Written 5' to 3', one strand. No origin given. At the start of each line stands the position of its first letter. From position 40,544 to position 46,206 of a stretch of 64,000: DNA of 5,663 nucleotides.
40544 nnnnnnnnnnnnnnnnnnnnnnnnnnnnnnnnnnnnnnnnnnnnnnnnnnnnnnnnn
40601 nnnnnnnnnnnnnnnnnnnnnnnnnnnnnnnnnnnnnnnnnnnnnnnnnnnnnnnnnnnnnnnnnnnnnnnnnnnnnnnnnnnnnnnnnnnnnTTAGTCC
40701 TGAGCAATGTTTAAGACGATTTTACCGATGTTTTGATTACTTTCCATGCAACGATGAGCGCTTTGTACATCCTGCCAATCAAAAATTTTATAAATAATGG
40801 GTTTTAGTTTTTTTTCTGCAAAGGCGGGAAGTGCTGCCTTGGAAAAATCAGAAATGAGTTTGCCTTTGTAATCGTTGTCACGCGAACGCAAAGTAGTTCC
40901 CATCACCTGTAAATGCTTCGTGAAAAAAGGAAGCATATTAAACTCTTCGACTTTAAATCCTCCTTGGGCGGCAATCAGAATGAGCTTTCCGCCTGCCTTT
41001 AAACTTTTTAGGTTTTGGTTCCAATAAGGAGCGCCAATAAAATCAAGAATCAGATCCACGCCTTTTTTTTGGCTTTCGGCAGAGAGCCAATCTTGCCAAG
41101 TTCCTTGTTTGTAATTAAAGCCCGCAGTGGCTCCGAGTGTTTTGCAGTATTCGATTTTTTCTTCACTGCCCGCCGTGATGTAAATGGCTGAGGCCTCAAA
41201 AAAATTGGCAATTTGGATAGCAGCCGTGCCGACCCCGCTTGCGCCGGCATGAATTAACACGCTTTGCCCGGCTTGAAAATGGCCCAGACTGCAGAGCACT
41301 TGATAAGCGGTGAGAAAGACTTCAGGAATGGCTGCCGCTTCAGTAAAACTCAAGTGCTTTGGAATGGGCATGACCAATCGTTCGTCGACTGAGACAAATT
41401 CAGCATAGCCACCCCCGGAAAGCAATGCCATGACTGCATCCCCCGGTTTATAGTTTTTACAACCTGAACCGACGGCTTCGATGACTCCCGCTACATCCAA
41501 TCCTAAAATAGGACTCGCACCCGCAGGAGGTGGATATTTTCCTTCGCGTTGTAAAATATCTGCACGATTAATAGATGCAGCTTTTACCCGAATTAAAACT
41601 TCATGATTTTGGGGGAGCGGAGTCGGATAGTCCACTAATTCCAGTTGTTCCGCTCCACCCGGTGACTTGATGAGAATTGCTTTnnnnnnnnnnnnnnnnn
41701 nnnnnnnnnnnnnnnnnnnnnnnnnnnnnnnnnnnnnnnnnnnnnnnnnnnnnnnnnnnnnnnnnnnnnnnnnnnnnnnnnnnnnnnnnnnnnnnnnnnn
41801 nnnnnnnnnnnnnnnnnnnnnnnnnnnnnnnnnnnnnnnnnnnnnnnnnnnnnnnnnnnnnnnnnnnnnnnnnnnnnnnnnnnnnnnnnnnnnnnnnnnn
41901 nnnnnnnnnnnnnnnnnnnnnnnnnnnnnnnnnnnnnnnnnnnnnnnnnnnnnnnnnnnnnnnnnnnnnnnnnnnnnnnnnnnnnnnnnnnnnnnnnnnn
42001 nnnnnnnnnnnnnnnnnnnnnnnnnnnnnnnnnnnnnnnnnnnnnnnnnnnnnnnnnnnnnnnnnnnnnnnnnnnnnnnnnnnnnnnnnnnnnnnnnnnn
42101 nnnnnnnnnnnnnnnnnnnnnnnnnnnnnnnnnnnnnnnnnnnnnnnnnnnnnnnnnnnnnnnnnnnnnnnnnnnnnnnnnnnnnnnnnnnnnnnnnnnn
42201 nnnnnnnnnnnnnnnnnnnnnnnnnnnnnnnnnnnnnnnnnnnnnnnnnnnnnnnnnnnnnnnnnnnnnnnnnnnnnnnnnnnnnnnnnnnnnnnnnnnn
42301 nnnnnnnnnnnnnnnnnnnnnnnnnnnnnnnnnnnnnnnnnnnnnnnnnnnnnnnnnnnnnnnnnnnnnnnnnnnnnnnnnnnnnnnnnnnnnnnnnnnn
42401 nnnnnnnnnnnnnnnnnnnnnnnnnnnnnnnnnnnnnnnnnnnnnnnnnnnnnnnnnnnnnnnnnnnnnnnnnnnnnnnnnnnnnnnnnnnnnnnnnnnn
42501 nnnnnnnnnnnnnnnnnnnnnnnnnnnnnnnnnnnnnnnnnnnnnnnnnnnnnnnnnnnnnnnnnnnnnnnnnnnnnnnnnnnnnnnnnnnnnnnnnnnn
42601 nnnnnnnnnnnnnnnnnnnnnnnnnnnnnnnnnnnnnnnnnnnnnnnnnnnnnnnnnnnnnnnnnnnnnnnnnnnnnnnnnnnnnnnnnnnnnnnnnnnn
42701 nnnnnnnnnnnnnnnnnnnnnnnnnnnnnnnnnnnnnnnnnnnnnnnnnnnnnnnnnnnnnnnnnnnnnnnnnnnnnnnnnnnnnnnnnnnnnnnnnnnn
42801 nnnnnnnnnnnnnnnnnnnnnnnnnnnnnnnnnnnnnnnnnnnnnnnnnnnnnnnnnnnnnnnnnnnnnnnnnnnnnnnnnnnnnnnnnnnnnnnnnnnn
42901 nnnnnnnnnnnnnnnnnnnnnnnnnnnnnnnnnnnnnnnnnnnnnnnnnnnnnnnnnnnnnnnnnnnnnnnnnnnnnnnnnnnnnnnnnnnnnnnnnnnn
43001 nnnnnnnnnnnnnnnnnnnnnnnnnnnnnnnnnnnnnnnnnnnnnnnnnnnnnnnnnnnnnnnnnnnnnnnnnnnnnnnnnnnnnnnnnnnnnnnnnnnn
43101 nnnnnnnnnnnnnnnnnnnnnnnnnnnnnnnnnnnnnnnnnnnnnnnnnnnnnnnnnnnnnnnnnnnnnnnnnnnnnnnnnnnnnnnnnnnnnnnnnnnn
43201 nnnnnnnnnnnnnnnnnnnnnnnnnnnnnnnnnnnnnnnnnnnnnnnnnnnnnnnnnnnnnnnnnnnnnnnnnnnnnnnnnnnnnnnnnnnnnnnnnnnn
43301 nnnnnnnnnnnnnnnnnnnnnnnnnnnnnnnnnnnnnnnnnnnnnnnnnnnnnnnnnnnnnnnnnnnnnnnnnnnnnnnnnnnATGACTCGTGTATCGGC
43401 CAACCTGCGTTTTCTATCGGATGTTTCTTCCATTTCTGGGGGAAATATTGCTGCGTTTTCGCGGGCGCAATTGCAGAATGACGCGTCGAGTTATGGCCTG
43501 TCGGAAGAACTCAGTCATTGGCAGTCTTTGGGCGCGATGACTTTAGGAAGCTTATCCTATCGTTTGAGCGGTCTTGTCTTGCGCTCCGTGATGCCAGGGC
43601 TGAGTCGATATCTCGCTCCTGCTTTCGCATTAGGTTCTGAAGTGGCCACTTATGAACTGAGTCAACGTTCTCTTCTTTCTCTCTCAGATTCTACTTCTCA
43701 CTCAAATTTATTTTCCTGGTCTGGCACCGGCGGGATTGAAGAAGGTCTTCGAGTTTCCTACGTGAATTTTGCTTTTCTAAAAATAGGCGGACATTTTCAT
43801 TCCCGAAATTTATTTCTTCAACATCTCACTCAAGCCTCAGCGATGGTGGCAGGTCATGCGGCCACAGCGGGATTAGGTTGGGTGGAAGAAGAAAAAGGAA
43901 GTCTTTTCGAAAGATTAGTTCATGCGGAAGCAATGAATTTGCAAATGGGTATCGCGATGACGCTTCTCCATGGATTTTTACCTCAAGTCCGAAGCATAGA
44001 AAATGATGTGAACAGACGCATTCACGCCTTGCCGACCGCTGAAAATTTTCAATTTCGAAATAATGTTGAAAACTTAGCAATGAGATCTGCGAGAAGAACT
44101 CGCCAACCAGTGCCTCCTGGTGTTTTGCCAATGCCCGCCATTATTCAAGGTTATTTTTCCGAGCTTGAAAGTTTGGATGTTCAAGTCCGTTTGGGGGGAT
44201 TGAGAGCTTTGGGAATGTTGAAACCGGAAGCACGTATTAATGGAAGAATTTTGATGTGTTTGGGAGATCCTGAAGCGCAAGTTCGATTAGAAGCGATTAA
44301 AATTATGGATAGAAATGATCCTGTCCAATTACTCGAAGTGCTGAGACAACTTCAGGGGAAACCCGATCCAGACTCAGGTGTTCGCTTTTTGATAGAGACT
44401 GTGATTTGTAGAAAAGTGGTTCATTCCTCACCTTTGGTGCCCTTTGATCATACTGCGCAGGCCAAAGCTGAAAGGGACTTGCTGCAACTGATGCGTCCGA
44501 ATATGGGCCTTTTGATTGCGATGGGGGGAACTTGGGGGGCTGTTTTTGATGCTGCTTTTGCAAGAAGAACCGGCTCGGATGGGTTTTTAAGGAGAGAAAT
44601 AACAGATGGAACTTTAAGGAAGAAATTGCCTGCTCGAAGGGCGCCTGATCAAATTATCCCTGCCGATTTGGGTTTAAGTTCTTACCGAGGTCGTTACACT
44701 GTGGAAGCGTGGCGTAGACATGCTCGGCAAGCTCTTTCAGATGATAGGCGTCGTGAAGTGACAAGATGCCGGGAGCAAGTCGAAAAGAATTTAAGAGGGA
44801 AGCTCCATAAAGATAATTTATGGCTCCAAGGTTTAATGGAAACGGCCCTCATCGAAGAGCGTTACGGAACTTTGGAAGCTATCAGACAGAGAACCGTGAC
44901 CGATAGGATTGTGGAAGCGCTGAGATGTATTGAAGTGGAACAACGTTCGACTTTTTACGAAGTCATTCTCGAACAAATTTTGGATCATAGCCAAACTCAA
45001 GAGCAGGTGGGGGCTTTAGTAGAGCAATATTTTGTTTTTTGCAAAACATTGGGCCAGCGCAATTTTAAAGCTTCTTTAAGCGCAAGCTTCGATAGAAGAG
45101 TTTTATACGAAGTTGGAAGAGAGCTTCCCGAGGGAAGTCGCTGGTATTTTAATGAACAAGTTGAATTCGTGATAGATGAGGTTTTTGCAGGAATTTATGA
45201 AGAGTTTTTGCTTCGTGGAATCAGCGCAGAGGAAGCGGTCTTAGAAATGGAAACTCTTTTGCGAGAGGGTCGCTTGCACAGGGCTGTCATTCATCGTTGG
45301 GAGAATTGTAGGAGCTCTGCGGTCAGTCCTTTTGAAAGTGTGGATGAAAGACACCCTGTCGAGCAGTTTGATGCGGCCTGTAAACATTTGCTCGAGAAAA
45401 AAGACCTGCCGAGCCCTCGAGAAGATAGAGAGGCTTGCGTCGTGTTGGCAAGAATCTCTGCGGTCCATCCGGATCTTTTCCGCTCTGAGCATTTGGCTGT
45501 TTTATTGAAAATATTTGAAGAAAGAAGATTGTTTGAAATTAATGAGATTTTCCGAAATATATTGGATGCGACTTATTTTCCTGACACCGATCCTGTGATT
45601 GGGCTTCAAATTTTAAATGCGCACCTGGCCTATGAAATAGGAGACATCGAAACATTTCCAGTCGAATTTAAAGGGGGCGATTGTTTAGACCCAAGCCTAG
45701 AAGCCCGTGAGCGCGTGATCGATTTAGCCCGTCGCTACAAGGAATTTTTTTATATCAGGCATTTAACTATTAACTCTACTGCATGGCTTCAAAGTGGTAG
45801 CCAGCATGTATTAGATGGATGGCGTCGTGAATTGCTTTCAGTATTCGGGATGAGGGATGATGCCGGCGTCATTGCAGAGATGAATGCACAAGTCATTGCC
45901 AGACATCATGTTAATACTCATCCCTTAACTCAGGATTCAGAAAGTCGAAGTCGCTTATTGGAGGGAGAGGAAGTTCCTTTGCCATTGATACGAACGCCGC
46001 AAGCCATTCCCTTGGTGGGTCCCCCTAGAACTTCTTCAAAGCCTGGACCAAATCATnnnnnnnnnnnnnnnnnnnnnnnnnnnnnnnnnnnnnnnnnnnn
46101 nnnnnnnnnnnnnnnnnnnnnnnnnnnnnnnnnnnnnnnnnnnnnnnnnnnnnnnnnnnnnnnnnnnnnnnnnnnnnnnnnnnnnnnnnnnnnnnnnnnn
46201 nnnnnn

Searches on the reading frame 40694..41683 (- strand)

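Call 8: search_protein_families(library=pfam, proteins=[window:40694-41683:-], max_evalue=0.01)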
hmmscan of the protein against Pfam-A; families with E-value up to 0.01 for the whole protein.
window:40694-41683:- (329 aa): 4 families
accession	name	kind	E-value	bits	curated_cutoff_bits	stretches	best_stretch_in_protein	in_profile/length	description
PF00107.32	ADH_zinc_N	-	5.6e-26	91.4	31.8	1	150-276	1-123/129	Zinc-binding dehydrogenase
PF13602.12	ADH_zinc_N_2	-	8.7e-19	69.2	27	1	183-324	1-134/134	Zinc-binding dehydrogenase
PF08240.17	ADH_N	-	2.6e-18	66.6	23.5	1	26-109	2-104/104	Alcohol dehydrogenase GroES-like domain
PF16884.10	ADH_N_2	-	5.6e-05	23.5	31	1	11-89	15-93/108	N-terminal domain of oxidoreductase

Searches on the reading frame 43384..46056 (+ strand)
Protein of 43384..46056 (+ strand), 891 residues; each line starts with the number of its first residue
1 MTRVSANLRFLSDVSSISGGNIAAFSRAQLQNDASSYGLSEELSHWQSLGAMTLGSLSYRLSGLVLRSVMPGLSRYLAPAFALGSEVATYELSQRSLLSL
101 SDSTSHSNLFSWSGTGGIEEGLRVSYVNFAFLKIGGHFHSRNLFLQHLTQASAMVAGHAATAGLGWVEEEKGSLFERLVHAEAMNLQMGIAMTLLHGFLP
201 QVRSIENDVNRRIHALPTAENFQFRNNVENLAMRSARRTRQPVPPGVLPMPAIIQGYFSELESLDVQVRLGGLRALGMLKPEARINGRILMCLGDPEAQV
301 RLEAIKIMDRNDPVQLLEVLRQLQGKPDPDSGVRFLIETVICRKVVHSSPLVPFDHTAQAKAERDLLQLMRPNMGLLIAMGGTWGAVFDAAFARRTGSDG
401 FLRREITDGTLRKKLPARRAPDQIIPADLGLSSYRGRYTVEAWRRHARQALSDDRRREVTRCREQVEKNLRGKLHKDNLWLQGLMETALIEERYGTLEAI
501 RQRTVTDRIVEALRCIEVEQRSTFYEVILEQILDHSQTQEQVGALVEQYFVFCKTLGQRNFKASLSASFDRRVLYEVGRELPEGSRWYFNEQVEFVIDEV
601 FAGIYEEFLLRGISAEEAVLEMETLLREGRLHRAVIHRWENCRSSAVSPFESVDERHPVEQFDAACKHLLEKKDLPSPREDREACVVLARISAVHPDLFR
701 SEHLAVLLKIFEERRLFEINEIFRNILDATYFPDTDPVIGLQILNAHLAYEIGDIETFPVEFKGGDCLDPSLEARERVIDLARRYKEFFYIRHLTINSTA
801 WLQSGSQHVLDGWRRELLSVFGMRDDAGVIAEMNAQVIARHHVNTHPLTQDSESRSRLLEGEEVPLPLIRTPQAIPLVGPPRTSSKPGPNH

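Call 8: search_protein_families(library=pfam, proteins=[window:43384-46056:+], max_evalue=0.01)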
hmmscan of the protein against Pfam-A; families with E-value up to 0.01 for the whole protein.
window:43384-46056:+ (891 aa): 1 family
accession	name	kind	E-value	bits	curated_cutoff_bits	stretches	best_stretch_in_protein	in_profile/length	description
PF13646.12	HEAT_2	-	0.0096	16.6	27.7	0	260-334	7-80/88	HEAT repeats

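Call 82: search_protein_families(library=ncbifam, proteins=[window:43384-46056:+], max_evalue=0.1)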
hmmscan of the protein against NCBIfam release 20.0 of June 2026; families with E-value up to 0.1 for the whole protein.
window:43384-46056:+ (891 aa): 0 families

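Call 99: search_protein_families(library=padloc, proteins=[window:43384-46056:+], max_evalue=0.01)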
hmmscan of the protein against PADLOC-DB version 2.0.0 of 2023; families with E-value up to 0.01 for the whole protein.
window:43384-46056:+ (891 aa): 0 families

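Call 100: search_protein_families(library=phrogs, proteins=[window:43384-46056:+], max_evalue=0.01)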
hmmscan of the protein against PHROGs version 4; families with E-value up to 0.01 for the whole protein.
window:43384-46056:+ (891 aa): 0 families
